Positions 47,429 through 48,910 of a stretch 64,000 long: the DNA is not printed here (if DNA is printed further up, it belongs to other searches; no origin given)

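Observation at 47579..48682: The terminal domain of the megasynthase is a paralogue of a stand-alone 444-aa protein 20 kb away (25976-27310): candidate acyltransferase-type off-loading domain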

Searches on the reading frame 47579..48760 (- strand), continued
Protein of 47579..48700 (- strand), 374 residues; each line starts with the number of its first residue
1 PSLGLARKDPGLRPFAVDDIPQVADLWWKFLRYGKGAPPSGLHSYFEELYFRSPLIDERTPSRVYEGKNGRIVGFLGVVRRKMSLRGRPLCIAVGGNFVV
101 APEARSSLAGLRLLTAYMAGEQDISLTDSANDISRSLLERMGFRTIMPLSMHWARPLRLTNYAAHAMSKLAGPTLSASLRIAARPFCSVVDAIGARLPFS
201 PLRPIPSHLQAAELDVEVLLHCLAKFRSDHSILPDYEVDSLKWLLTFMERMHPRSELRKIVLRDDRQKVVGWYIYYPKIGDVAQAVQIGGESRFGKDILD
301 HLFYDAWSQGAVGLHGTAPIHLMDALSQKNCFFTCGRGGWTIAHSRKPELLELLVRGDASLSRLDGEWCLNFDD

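Call 70: search_protein_families(library=pfam, proteins=[L014:996-1562:+, L014:1610-2665:+, L014:12193-14034:-, L014:14041-14589:-, L014:14558-15673:-, L014:15673-17559:-, L014:17563-19191:-, L014:19196-20545:-, L022:11239-12564:-, L022:12770-14098:+], max_evalue=0.0001)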
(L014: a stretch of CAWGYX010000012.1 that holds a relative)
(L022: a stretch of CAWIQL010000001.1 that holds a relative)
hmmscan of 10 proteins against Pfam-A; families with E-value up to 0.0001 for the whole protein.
L014:996-1562:+ (189 aa): 0 families

L014:1610-2665:+ (352 aa): 3 families
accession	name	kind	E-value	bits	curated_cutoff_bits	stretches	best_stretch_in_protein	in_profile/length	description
PF00535.33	Glycos_transf_2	-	8.1e-28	97.9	23.3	1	39-178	1-145/168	Glycosyl transferase family 2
PF13641.12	Glyco_tranf_2_3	-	2.2e-15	57.8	27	1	38-265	3-216/230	Glycosyltransferase like family 2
PF10111.15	Glyco_tranf_2_2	-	1.1e-05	25.5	27.3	1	40-146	2-118/276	Glycosyltransferase like family 2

L014:12193-14034:- (613 aa): 3 families
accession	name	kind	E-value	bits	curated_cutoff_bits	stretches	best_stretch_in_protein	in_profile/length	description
PF13458.12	Peripla_BP_6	-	2.9e-45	155.9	31.7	1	85-424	1-342/343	Periplasmic binding protein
PF01094.35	ANF_receptor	-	1.5e-21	77.3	25.4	1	107-413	3-341/353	Receptor family ligand binding region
PF13433.12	Peripla_BP_5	-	4e-10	39.8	27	0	104-163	18-77/363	Periplasmic binding protein domain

L014:14041-14589:- (182 aa): 1 family
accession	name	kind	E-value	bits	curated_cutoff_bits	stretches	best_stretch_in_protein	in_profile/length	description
PF01042.26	Ribonuc_L-PSP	-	1e-21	77.6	27.3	1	65-169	19-120/121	Endoribonuclease L-PSP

L014:14558-15673:- (371 aa): 2 families
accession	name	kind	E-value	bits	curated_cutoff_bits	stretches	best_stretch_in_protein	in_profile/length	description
PF07494.17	Reg_prop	-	2.5e-11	42.8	20.4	0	37-59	1-24/24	Two component regulator propeller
PF10983.13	DUF2793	-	8.8e-05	22.8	27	0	46-83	36-73/87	Protein of unknown function (DUF2793)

L014:15673-17559:- (628 aa): 10 families
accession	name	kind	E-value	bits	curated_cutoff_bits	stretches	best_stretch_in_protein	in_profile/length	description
PF21783.3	YNCE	-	2.4e-16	60.4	27.1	1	99-184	41-126/339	YNCE-like beta-propeller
PF10282.15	Lactonase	-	3.4e-16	59.8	21.7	1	49-157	196-320/344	Lactonase, 7-bladed beta-propeller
PF25174.1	Beta-prop_THOC3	-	1.4e-13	51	305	1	53-183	56-185/272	THOC3 beta-propeller domain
PF02239.22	Cytochrom_D1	-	2.9e-10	39.7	25.5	1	50-130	42-121/368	Cytochrome D1 heme domain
PF03150.19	CCP_MauG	-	2.7e-08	35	25.6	0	540-599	22-79/149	Di-haem cytochrome c peroxidase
PF23414.1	Beta-prop_EML_2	-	3.2e-07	30.5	90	0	57-145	11-99/266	Echinoderm microtubule-associated protein second beta-propeller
PF00034.26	Cytochrom_C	-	3.7e-07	31.8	21.3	0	532-628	3-89/90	Cytochrome c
PF01731.26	Arylesterase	-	1.6e-06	28.6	21.3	0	74-112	42-80/86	Arylesterase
PF01436.27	NHL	-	2.4e-06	27.8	20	0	86-110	2-25/28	NHL repeat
PF08450.18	SGL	-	2.1e-05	24.7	26.3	0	84-169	132-223/246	SMP-30/Gluconolactonase/LRE-like region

L014:17563-19191:- (542 aa): 3 families
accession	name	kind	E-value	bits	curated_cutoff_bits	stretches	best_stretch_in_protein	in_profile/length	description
PF13517.12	FG-GAP_3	-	1.6e-56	189.2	26.9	6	133-194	1-61/61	FG-GAP-like repeat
PF07593.17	UnbV_ASPIC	-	3.3e-21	75.4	23.4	1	471-538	1-68/68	ASPIC and UnbV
PF01839.29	FG-GAP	-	8.6e-16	57.9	22.1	1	254-271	5-22/37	FG-GAP repeat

L014:19196-20545:- (449 aa): 1 family
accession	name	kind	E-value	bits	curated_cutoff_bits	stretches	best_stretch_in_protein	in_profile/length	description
PF18582.6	HZS_alpha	-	1.5e-16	61.2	26.6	1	357-413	41-97/98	Hydrazine synthase alpha subunit middle domain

L022:11239-12564:- (441 aa): 1 family
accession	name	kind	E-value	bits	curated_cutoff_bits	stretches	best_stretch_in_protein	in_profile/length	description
PF00882.24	Zn_dep_PLPC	-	1.6e-20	74.2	26.8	1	40-219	2-164/167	Zinc dependent phospholipase C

L022:12770-14098:+ (443 aa): 1 family
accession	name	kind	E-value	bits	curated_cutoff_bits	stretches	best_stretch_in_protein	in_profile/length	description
PF07690.21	MFS_1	-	3.6e-41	141.7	33.4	1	61-397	5-347/347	Major Facilitator Superfamily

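Call 81: search_protein_families(library=pfam, proteins=[L060:5513-6235:+, L060:6952-8109:+, L060:8109-9707:+, L060:9713-9967:+, L060:9986-11089:+, L060:11963-13084:+, L060:13820-15136:-, P0271, P0286], max_evalue=0.001)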
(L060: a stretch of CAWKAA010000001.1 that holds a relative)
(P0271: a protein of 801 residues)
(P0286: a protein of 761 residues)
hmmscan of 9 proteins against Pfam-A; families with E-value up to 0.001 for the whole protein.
L060:5513-6235:+ (241 aa): 0 families

L060:6952-8109:+ (386 aa): 1 family
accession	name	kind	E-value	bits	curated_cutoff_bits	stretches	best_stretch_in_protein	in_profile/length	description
PF00296.26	Bac_luciferase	-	1.7e-30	106.9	27.9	1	75-356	21-312/314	Luciferase-like monooxygenase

L060:8109-9707:+ (533 aa): 2 families
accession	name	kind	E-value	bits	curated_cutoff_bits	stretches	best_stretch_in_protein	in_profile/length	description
PF00501.34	AMP-binding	-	1.8e-80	271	29.9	1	10-382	2-384/384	AMP-binding enzyme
PF13193.12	AMP-binding_C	-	1.6e-05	26.2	24.5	1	441-517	1-76/76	AMP-binding enzyme C-terminal domain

L060:9713-9967:+ (85 aa): 1 family
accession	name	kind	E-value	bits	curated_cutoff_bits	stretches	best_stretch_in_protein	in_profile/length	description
PF00550.31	PP-binding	-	1.6e-09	38.3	20.8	1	9-72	2-64/67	Phosphopantetheine attachment site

L060:9986-11089:+ (368 aa): 0 families

L060:11963-13084:+ (374 aa): 5 families
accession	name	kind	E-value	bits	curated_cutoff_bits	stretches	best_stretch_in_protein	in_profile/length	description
PF13551.12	HTH_29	-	1.7e-15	57.3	28.1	1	14-75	2-63/64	Winged helix-turn helix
PF13683.12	rve_3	-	1.6e-12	47.4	26.5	1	258-321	2-61/67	Integrase core domain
PF00665.32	rve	-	5.7e-07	30.2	32.6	1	172-269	11-102/102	Integrase core domain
PF13518.12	HTH_28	-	8.9e-07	29.3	25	1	24-63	12-51/52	Helix-turn-helix domain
PF13565.12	HTH_32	-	9.4e-05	23.3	33.7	1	42-113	3-73/73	Homeodomain-like domain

L060:13820-15136:- (438 aa): 2 families
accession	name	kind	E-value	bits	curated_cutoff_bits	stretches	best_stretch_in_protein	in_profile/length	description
PF07730.19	HisKA_3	-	3.8e-12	47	24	1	226-291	1-65/68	Histidine kinase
PF02518.31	HATPase_c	-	1.7e-10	41.7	26.4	1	333-433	2-110/111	Histidine kinase-, DNA gyrase B-, and HSP90-like ATPase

P0271 (801 aa): 3 families
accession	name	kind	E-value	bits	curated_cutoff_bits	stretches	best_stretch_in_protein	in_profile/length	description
PF15632.11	ATPgrasp_Ter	-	1.5e-08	35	29.1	1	635-719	38-120/131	ATP-grasp in the biosynthetic pathway with Ter operon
PF13527.13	Acetyltransf_9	-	1.5e-07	31.9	25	1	3-109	1-98/127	Acetyltransferase (GNAT) domain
PF00583.31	Acetyltransf_1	-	0.00012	22.7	20.7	1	36-110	22-86/116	Acetyltransferase (GNAT) family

P0286 (761 aa): 3 families
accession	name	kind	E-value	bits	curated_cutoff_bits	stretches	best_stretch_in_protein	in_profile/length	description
PF13480.13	Acetyltransf_6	-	5.8e-37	127.5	22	1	566-709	2-142/143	Acetyltransferase (GNAT) domain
PF00583.31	Acetyltransf_1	-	6.5e-06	26.8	20.7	0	638-698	33-95/116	Acetyltransferase (GNAT) family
PF13527.13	Acetyltransf_9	-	0.00022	21.6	25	1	6-115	2-98/127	Acetyltransferase (GNAT) domain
